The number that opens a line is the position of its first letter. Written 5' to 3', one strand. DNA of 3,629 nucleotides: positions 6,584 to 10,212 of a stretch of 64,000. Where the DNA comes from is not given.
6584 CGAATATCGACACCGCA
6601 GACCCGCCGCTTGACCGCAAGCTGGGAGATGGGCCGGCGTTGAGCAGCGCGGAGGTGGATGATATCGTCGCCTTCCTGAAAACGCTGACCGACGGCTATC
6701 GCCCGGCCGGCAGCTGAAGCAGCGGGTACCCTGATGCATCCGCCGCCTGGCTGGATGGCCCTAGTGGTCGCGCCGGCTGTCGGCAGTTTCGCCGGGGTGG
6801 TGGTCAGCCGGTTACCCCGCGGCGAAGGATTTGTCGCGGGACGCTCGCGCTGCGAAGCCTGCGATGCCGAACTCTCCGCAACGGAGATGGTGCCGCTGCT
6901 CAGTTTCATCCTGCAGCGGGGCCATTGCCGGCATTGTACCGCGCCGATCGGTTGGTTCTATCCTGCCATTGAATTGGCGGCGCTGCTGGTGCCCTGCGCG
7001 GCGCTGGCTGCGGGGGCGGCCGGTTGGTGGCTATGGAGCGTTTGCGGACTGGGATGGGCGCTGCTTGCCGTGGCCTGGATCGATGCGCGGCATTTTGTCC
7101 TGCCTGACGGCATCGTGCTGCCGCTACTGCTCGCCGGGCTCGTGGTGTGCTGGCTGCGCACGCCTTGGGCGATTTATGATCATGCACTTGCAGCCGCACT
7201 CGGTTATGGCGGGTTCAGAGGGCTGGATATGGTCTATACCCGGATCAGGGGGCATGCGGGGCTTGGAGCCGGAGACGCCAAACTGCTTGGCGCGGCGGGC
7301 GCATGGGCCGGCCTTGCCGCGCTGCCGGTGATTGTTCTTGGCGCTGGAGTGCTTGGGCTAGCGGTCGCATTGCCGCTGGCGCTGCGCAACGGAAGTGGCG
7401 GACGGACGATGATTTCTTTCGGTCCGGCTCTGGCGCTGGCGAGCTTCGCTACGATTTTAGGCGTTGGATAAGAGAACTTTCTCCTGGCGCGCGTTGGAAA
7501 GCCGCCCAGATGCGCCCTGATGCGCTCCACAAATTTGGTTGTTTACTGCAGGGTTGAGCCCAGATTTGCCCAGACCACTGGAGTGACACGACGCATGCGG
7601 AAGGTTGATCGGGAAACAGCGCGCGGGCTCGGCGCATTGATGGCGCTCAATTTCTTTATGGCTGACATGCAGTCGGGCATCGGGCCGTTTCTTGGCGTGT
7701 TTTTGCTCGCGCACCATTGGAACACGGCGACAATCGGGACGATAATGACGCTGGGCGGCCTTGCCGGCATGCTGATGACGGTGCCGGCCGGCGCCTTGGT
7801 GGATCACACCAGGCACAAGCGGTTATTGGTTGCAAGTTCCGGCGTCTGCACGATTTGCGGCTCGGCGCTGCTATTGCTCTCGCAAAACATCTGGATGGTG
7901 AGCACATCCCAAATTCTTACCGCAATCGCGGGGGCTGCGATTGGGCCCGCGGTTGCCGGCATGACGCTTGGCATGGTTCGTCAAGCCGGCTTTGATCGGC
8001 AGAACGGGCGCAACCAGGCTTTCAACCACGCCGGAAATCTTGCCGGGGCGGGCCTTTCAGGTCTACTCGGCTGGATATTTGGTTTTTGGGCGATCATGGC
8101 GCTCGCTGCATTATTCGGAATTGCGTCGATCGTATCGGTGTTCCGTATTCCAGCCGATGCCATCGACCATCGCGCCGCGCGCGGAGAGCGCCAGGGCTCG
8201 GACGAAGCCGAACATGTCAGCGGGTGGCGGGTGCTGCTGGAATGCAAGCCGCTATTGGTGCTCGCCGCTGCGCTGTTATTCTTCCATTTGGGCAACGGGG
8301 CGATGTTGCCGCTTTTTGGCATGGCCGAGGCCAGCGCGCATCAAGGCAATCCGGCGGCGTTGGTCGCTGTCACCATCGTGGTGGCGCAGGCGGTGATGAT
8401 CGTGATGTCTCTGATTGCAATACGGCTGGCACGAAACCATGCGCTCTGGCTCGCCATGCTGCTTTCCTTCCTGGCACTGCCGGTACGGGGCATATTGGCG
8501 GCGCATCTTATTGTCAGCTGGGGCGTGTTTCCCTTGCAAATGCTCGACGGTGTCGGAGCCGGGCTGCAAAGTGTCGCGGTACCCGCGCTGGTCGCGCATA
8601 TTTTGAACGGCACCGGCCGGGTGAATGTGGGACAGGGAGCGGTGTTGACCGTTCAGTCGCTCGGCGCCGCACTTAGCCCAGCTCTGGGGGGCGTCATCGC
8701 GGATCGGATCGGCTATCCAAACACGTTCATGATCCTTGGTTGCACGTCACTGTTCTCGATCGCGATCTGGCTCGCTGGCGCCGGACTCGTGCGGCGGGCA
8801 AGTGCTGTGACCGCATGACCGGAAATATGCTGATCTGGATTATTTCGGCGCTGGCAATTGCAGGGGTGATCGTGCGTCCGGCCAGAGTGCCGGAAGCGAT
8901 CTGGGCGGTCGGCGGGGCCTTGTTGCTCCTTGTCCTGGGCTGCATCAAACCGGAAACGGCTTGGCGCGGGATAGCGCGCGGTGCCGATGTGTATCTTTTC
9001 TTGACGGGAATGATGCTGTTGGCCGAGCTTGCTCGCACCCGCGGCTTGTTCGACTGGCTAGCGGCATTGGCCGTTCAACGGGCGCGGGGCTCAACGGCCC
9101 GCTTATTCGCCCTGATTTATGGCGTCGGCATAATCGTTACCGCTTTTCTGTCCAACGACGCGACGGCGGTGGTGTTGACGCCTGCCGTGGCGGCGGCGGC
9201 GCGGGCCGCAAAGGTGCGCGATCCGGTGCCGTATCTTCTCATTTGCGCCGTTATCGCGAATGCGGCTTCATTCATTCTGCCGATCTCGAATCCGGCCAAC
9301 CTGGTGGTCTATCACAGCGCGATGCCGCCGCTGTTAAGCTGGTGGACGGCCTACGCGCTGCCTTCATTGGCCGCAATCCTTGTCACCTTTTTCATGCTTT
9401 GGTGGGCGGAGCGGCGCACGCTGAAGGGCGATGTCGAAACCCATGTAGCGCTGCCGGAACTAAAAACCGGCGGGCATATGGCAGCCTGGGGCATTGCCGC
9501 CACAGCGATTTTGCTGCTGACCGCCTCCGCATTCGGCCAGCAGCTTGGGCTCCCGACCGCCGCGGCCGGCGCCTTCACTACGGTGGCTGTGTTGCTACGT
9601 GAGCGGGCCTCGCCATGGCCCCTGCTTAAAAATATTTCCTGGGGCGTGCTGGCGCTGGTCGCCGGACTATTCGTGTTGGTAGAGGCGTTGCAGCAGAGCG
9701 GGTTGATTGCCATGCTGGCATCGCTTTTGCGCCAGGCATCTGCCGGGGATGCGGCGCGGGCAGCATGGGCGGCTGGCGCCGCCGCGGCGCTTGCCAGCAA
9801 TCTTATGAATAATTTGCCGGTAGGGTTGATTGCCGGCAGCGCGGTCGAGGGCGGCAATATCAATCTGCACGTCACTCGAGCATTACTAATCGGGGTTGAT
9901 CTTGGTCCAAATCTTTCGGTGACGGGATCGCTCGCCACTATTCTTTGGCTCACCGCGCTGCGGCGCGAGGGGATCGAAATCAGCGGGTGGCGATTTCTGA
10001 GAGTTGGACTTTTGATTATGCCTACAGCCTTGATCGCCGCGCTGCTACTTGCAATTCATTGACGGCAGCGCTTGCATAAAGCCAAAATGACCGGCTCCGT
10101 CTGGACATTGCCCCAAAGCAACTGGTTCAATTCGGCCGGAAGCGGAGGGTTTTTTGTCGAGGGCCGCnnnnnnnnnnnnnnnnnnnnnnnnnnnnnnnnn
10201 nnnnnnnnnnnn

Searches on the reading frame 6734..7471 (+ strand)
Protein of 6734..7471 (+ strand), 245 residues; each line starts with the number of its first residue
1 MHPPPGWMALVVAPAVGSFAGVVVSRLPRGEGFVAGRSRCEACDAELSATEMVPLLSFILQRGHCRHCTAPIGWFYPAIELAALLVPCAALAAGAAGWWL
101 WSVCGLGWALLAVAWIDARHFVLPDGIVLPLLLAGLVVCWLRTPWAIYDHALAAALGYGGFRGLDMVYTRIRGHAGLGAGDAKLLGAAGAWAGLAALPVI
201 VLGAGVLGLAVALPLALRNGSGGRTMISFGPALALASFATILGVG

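Call 21: search_protein_families(library=pfam, proteins=[window:6734-7471:+], max_evalue=0.00001)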
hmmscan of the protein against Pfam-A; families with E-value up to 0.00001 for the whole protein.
window:6734-7471:+ (245 aa): 2 families
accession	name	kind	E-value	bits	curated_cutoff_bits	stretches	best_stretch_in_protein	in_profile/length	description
PF06750.18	A24_N_bact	-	8.7e-24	83.8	23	1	13-88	3-78/84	Bacterial Peptidase A24 N-terminal domain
PF01478.23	Peptidase_A24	-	7.7e-17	62.1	26.5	1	106-213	3-104/104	Type IV leader peptidase family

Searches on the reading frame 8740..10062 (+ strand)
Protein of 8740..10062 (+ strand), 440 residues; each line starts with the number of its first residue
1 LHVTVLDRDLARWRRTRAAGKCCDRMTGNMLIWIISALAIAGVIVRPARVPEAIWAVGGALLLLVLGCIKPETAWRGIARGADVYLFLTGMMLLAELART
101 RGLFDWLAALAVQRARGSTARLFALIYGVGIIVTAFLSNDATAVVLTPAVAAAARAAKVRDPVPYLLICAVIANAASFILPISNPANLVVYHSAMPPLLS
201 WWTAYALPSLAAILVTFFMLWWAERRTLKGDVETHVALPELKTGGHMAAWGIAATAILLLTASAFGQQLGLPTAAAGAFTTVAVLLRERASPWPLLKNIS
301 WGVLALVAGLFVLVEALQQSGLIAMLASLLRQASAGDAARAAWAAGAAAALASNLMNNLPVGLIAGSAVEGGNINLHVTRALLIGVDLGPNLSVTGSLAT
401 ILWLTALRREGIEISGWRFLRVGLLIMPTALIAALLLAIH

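Call 21: search_protein_families(library=pfam, proteins=[window:8740-10062:+], max_evalue=0.00001)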
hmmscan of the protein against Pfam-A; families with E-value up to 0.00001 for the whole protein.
window:8740-10062:+ (440 aa): 3 families
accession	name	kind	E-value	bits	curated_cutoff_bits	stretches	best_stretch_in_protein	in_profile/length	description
PF03600.22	CitMHS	-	5.9e-44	151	31.9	1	47-369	8-319/336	Citrate transporter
PF02040.21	ArsB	-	2.7e-29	103.2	22.2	1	35-437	5-419/423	Arsenical pump membrane protein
PF00939.25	Na_sulph_symp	-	5.7e-15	55.7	27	1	50-223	291-467/472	Sodium:sulfate symporter transmembrane region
